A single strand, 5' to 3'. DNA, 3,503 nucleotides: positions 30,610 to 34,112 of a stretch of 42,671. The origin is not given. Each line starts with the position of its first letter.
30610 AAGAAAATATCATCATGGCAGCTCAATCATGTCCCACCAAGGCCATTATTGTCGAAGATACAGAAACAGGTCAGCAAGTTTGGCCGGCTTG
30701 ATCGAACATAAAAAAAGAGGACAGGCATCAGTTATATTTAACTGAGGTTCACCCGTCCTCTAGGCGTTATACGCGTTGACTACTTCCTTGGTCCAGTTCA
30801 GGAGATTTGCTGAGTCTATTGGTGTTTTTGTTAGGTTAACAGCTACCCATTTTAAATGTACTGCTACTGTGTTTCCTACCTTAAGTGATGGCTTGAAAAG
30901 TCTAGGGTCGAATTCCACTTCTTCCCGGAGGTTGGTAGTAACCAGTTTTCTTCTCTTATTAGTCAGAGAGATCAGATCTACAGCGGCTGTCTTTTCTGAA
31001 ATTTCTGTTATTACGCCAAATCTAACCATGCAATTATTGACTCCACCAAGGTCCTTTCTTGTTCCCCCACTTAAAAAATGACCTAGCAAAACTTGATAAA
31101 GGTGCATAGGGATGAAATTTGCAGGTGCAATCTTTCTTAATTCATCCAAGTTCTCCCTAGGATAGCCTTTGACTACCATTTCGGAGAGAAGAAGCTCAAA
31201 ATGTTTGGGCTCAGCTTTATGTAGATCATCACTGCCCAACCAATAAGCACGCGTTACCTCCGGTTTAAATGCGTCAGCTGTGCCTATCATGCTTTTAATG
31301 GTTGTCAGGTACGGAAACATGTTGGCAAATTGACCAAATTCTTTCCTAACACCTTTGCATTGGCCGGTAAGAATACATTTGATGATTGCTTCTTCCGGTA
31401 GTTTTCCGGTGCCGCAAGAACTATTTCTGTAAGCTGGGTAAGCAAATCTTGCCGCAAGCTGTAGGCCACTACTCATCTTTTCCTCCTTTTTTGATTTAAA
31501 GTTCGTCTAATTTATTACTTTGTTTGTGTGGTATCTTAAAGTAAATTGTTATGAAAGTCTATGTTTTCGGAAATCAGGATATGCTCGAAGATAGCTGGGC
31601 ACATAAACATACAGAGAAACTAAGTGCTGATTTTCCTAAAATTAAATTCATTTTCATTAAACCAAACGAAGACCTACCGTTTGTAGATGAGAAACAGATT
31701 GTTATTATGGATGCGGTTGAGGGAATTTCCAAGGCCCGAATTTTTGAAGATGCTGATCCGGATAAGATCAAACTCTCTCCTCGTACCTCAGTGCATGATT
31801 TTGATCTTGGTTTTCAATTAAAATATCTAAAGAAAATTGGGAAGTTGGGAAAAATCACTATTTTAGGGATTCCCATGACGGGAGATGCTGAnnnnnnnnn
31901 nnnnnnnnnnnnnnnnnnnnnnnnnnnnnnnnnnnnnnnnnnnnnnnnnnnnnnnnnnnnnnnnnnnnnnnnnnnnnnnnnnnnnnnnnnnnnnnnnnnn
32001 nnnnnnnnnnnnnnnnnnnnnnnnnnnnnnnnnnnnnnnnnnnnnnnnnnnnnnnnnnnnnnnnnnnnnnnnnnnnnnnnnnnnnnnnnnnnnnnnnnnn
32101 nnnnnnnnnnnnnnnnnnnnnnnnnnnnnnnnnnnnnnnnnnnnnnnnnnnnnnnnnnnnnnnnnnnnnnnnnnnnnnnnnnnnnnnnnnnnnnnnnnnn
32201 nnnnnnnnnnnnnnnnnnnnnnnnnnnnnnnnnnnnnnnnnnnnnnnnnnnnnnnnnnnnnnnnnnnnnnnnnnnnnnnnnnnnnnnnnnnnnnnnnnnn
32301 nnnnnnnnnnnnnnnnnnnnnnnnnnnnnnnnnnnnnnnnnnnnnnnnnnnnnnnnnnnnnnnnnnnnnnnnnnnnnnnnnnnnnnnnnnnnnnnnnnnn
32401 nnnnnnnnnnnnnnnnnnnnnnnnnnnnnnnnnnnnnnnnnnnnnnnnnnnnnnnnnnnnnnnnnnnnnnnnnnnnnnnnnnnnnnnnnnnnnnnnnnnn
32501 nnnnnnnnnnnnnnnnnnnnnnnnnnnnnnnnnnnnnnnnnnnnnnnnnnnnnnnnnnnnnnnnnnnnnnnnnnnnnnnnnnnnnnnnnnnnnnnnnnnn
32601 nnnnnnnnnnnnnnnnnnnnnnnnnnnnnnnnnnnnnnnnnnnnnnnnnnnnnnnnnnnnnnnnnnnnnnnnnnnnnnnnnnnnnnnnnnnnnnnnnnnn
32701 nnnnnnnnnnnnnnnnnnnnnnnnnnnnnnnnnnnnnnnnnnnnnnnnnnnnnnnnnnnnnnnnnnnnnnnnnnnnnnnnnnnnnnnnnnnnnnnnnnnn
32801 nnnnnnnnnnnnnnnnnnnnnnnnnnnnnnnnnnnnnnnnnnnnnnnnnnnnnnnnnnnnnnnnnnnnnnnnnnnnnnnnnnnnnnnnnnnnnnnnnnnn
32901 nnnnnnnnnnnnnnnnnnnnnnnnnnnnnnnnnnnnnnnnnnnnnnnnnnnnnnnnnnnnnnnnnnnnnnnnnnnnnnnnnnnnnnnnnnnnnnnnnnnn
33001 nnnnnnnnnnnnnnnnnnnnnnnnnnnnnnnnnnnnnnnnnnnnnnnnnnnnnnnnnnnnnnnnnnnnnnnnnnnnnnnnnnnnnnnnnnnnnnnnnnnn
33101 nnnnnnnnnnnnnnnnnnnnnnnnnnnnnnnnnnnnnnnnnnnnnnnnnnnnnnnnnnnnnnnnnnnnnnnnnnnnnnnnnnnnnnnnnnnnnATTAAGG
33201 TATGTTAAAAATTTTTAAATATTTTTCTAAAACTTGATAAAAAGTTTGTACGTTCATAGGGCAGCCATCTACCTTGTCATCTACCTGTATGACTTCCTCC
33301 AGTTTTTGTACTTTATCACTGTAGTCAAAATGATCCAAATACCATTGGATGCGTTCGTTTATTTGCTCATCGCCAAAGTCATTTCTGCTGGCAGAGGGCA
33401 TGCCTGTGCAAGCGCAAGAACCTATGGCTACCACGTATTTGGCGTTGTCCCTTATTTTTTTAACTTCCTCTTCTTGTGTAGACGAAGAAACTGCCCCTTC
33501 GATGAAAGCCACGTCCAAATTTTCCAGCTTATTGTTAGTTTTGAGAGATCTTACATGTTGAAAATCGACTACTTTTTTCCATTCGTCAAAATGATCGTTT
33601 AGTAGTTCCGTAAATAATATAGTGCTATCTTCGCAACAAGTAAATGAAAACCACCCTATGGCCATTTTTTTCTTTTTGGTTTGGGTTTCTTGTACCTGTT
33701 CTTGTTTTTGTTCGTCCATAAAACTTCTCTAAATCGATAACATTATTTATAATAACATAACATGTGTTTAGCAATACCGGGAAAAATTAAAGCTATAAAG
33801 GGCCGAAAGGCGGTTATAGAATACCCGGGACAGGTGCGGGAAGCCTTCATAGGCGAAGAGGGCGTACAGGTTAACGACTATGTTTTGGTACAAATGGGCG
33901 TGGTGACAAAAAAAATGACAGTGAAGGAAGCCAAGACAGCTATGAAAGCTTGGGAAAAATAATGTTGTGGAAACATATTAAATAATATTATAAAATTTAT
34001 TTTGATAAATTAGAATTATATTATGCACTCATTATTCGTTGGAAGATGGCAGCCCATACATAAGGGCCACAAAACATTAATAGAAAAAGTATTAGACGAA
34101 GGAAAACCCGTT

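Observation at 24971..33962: Compact pyruvate-to-acetate-to-H2 module with non-canonical wiring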

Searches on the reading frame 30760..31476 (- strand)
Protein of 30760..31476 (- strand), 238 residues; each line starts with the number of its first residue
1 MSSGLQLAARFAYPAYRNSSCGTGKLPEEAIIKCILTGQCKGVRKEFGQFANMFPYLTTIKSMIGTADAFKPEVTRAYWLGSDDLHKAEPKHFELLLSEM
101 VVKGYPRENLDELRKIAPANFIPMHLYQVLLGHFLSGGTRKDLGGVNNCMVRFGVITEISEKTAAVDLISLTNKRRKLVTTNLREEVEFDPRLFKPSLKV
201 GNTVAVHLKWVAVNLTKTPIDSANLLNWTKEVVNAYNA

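Call 4: search_protein_families(library=pfam, proteins=[window:30760-31476:-], max_evalue=0.01)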
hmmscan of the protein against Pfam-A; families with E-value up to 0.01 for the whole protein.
window:30760-31476:- (238 aa): 1 family
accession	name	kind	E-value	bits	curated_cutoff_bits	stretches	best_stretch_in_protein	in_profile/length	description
PF19927.4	DUF6390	-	9.1e-24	84.7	25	1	3-237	4-238/244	Family of unknown function (DUF6390)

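Call 35: find_homologous_proteins(query=window:30760-31476:-, max_evalue=0.001)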
Query window:30760-31476:- (238 aa): 5 proteins with E <= 0.001 among 212 candidates.
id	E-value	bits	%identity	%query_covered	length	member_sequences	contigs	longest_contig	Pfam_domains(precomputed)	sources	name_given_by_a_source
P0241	1.0e-155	534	100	100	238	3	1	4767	PF19927.5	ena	-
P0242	3.6e-126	438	82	100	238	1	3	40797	PF19927.5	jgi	-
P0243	8.1e-111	387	71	100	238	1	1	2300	PF19927.5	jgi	-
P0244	1.1e-95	338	62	100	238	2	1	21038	PF19927.5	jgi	-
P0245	1.5e-67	246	49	100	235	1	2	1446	PF19927.5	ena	-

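Call 47: predict_structure(alignment_id=A2)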
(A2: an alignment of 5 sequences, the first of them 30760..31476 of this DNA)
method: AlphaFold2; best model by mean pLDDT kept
length: 238 residues; sequences in the alignment: 5
mean_pLDDT: 78.4   pTM: 0.79
mean pLDDT of the five models: 78.4, 72.5, 61.4, 61.1, 57.9
residues with pLDDT >= 90: 58; 70-90: 113; 50-70: 59; < 50: 8
segments of 3 or more residues with pLDDT < 50: 118-124
pLDDT, mean of each block of 10 residues (from residue 1): 84 82 75 92 86 83 88 85 74 79 71 54 54 61 72 92 92 78 92 92 91 80 59 66
secondary structure, 60 per line:
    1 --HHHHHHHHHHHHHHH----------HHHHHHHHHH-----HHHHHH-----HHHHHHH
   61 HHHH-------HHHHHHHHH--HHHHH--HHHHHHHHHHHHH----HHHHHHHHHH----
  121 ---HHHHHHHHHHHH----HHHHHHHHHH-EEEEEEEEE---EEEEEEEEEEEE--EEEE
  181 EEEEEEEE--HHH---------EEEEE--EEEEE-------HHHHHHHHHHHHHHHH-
elements in order: H3-17 H28-37 H43-48 H54-64 H72-80 H83-87 H90-102 H107-116 H124-135 H140-149 E151-159 E163-174 E177-188 E203-207 E210-214 H222-237

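Call 50: fold_search(model_id=the predicted structure, library=pdb)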
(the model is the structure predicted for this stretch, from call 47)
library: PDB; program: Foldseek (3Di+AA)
matches with E <= 10: 639; with E <= 0.001: 0
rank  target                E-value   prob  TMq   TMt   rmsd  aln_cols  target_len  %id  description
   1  8ppk_L                2.2e-02  1.00  0.23  0.34   4.7        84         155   14  Bat-Hp-CoV Nsp1 and eIF1 bound to the human 40S small ribosomal subunit (released 2023-10-18)
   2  8y0x_SL               2.7e-02  1.00  0.23  0.35   4.8        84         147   14  Dormant ribosome with SERBP1 (released 2024-02-07)
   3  7oyc_L2               2.9e-02  1.00  0.23  0.37   4.8        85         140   16  Cryo-EM structure of the Xenopus egg 80S ribosome (released 2022-07-20)
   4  7qgg_SL               3.0e-02  1.00  0.23  0.34   4.9        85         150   14  Neuronal RNA granules are ribosome complexes stalled at the pre-translocation state (released 2022-10-26)
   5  6zu5_SL0              3.6e-02  1.00  0.23  0.39   4.7        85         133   18  Structure of the Paranosema locustae ribosome in complex with Lso2 (released 2020-11-04)
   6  7qca_SL0              3.8e-02  1.00  0.23  0.34   5.1        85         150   16  Spraguea lophii ribosome (released 2022-11-30)
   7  8g5z_SL               4.0e-02  1.00  0.23  0.36   4.8        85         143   14  mRNA decoding in human is kinetically and structurally distinct from bacteria (GA state) (released 2023-04-19)
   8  7qep_C1               4.0e-02  1.00  0.24  0.37   4.8        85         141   18  Cryo-EM structure of the ribosome from Encephalitozoon cuniculi (released 2022-02-09)
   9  9spi_SL               4.0e-02  1.00  0.22  0.35   5.2        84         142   17  CRYO-EM STRUCTURE OF HUMAN 80S RIBOSOME WITH A/P/E-SITE TRNA AND MRNA CONTAINING URIDINE (released 2026-01-21)
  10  8g5y_SL               4.4e-02  1.00  0.22  0.34   4.6        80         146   15  mRNA decoding in human is kinetically and structurally distinct from bacteria (IC state) (released 2023-04-19)
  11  6ybw_B                4.7e-02  1.00  0.23  0.35   5.3        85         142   14  Structure of a human 48S translational initiation complex - 40S body (released 2020-09-16)
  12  4uje_BL               4.7e-02  0.99  0.22  0.33   4.8        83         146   17  Regulation of the mammalian elongation cycle by 40S subunit rolling: a eukaryotic-specific ribosome rearrangement (released 2014-07-16)
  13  6y2l_SL               4.9e-02  1.00  0.22  0.35   5.2        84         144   14  Structure of human ribosome in POST state (released 2020-04-15)
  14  4dr1_Q                5.2e-02  0.99  0.22  0.48   8.4        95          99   16  Crystal structure of the apo 30S ribosomal subunit from Thermus thermophilus (HB8) (released 2012-11-14)
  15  6zon_n                5.5e-02  1.00  0.22  0.36   4.6        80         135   15  SARS-CoV-2 Nsp1 bound to a human 43S preinitiation ribosome complex - state 1 (released 2020-07-29)
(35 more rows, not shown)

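Call 60: search_protein_families(library=ncbifam, proteins=[window:30760-31476:-], max_evalue=0.001)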
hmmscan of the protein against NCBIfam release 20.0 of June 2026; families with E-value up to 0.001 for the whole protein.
window:30760-31476:- (238 aa): 0 families

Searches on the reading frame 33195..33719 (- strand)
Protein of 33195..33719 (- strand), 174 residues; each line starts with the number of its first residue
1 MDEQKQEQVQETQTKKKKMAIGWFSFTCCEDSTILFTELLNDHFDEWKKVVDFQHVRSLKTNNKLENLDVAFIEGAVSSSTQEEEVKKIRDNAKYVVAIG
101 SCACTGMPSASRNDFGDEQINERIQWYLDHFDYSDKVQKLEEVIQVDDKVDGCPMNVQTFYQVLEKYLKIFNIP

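Call 4: search_protein_families(library=pfam, proteins=[window:33195-33719:-], max_evalue=0.01)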
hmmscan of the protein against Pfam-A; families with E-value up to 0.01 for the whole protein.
window:33195-33719:- (174 aa): 1 family
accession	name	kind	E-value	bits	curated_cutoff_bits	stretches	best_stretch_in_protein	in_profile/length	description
PF01058.29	Oxidored_q6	-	1.3e-20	73.9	27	1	32-166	4-127/128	NADH ubiquinone oxidoreductase, 20 Kd subunit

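Call 10: search_solved_structures(query=window:33195-33719:-, max_evalue=0.01, show_alignments=3)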
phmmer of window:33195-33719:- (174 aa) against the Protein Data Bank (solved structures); distinct sequences matched with E-value up to 0.01: 11.
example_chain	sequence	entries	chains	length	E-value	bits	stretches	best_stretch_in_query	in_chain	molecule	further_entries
9e15_A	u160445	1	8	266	2.3e-12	50.2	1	62-167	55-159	Sulfhydrogenase 1 subunit delta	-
9nez_A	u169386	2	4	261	2.5e-12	50.1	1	63-167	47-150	Sulfhydrogenase 1 subunit delta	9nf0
9e1j_A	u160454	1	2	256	3e-12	49.8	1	63-167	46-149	Sulfhydrogenase 1 subunit delta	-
5odc_E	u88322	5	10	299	6.4e-08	35.8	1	65-167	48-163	Methyl-viologen reducing hydrogenase subunit G | Methyl-viologen reducing hydrogenase, subunit G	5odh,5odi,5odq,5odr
9sw2_E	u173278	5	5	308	8.5e-08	35.4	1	51-165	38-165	F420-non-reducing hydrogenase subunit G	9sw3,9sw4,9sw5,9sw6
3zfs_B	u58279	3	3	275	8.9e-08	35.3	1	6-119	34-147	F420-REDUCING HYDROGENASE, SUBUNIT GAMMA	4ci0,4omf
7t2r_E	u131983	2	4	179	2.5e-07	33.8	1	18-115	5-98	NiFe hydrogenase small subunit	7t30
6qii_G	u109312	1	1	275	9.2e-07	32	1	3-120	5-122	Coenzyme F420 hydrogenase subunit gamma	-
6qgr_G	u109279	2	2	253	4.3e-06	29.8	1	55-120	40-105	Coenzyme F420 hydrogenase subunit gamma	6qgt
5xf9_C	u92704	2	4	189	6.6e-06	29.2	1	65-120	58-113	NAD-reducing hydrogenase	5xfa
9sfi_I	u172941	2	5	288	1e-05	28.6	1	61-126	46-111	F420-non-reducing hydrogenase small subunit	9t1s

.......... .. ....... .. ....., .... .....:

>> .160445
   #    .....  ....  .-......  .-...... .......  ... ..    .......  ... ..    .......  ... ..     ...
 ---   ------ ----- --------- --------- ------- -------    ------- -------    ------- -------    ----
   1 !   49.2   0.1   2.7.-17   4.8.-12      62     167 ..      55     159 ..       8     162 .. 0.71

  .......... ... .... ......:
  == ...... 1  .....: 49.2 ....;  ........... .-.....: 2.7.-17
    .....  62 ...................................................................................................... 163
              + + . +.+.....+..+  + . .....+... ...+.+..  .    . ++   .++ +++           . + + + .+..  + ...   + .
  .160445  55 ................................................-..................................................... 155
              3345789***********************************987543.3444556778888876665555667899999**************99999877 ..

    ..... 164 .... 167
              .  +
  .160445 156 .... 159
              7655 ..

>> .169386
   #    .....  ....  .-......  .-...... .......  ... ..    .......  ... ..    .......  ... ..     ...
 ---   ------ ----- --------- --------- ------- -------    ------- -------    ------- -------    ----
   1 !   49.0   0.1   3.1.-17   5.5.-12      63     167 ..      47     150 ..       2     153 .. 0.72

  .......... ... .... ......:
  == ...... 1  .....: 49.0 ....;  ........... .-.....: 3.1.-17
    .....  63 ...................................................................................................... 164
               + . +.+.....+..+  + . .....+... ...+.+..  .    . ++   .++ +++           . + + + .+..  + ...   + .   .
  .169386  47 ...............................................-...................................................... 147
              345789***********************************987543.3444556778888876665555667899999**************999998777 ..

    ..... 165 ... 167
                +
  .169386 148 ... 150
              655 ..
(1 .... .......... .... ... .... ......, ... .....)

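Call 60: search_protein_families(library=ncbifam, proteins=[window:33195-33719:-], max_evalue=0.001)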
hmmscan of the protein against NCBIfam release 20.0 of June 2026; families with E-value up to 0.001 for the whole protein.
window:33195-33719:- (174 aa): 6 families
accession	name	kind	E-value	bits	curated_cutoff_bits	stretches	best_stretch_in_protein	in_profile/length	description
NF040836.1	sulfhyd_HydD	equivalog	7.9e-17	61.3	500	1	15-167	2-153/261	NADPH-dependent hydrogenase/sulfhydrogenase 1 subunit delta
NF040831.1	sulfhyd_ShyD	equivalog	6.1e-13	48.9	460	1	20-165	2-145/240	NAD(P)-dependent hydrogenase/sulfhydrogenase 2 subunit delta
TIGR03294.1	FrhG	equivalog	1.7e-12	47.6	245.5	1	19-166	2-139/228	coenzyme F420 hydrogenase subunit gamma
NF045875.1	F420_non_VhuG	exception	3e-09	36.5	450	1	56-157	41-140/286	F420-non-reducing hydrogenase subunit VhuG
TIGR01957.1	nuoB_fam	subfamily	6.4e-05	22.9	142.7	0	51-108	41-100/145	NADH-quinone oxidoreductase subunit B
NF005012.1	PRK06411.1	subfamily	0.00021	20.9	116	0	67-106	73-114/166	NADH-quinone oxidoreductase subunit NuoB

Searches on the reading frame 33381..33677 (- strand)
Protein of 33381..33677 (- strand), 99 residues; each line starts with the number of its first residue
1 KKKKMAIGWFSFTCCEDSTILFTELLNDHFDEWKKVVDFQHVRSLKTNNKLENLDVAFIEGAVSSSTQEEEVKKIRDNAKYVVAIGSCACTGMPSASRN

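Call 75: search_solved_structures(query=window:33381-33677:-, max_evalue=10, show_alignments=5)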
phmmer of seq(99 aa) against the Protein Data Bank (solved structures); distinct sequences matched with E-value up to 10: 16.
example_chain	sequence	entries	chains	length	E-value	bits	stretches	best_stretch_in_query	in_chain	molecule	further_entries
9e15_A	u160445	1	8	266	6.3e-10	42.4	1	49-92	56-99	Sulfhydrogenase 1 subunit delta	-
9nez_A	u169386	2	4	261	6.6e-10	42.4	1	49-92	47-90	Sulfhydrogenase 1 subunit delta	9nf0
9e1j_A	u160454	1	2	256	7.2e-10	42.2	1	49-92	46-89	Sulfhydrogenase 1 subunit delta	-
3zfs_B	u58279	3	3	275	3.6e-06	30.4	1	4-93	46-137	F420-REDUCING HYDROGENASE, SUBUNIT GAMMA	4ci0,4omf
6qgr_G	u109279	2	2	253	1.3e-05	28.6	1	41-93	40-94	Coenzyme F420 hydrogenase subunit gamma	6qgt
6qii_G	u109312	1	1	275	1.3e-05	28.6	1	40-93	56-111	Coenzyme F420 hydrogenase subunit gamma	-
9sw2_E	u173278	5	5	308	0.0001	25.8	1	38-93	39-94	F420-non-reducing hydrogenase subunit G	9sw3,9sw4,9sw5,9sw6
7t2r_E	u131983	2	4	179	0.00012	25.6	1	20-98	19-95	NiFe hydrogenase small subunit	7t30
9sfi_I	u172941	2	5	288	0.0004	23.8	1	47-92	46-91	F420-non-reducing hydrogenase small subunit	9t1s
5odc_E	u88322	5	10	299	0.00059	23.3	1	51-92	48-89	Methyl-viologen reducing hydrogenase subunit G | Methyl-viologen reducing hydrogenase, subunit G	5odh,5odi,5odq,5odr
5xf9_C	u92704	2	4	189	0.0022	21.5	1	51-99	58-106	NAD-reducing hydrogenase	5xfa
9r51_C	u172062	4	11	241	0.033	17.7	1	52-92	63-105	F420-reducing [NiFe]-hydrogenase from Methanothermococcus thermolithotrophicus subunit gam | F420-reducing [NiFe]-hydrogenase from Methanothermococcus thermolit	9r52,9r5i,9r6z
1e3d_A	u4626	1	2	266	0.51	13.9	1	61-96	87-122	[NiFe] hydrogenase small subunit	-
3ayx_B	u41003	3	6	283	0.64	13.6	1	66-97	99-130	Membrane-bound hydrogenase small subunit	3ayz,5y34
7qca_SR0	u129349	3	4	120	0.8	13.3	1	21-53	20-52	eS17 SR0 | eS17 | 40S ribosomal protein S17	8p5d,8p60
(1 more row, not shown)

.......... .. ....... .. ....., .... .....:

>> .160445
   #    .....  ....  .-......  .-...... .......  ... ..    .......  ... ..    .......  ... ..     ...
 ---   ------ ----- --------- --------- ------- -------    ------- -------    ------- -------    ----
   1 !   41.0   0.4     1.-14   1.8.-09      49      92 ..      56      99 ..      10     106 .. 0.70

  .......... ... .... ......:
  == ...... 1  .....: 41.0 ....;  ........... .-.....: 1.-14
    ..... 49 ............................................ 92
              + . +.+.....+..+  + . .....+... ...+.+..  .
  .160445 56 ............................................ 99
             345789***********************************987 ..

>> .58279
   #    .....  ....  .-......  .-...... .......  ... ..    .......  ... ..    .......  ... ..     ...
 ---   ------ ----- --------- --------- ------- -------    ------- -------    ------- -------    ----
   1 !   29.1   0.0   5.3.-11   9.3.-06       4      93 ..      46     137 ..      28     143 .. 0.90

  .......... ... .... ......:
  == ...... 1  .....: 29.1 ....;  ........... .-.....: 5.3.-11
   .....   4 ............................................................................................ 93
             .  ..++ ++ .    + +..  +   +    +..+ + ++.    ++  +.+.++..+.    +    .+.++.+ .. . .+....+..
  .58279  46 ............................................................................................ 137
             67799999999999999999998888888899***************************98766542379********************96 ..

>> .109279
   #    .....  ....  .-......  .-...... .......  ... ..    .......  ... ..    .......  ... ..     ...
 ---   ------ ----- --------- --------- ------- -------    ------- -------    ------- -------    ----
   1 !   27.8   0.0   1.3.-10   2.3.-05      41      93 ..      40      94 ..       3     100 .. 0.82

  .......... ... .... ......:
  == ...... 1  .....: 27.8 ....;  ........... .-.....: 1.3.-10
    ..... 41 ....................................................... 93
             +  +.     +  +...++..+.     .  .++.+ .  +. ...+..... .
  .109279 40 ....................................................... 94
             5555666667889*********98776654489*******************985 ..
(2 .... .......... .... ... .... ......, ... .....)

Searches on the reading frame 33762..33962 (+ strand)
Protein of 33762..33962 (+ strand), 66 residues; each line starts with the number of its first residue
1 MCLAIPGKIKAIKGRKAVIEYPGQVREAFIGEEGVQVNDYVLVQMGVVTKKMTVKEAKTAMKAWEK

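Call 4: search_protein_families(library=pfam, proteins=[window:33762-33962:+], max_evalue=0.01)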
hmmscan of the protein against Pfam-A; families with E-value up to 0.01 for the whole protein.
window:33762-33962:+ (66 aa): 1 family
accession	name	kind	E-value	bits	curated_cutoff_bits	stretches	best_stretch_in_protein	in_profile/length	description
PF01455.23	HupF_HypC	-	1.3e-15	57.7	28.5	1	1-64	1-65/65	HupF/HypC family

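Call 60: search_protein_families(library=ncbifam, proteins=[window:33762-33962:+], max_evalue=0.001)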
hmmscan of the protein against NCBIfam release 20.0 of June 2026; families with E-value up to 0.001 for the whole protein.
window:33762-33962:+ (66 aa): 2 families
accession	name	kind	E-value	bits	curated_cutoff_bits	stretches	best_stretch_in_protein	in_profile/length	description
TIGR00074.1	hypC_hupF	subfamily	4.2e-11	42.6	48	1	1-65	1-66/80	HypC/HybG/HupF family hydrogenase formation chaperone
NF007712.0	PRK10409.1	equivalog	4.2e-05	23.7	136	1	1-63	1-70/90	HypC/HybG/HupF family hydrogenase formation chaperone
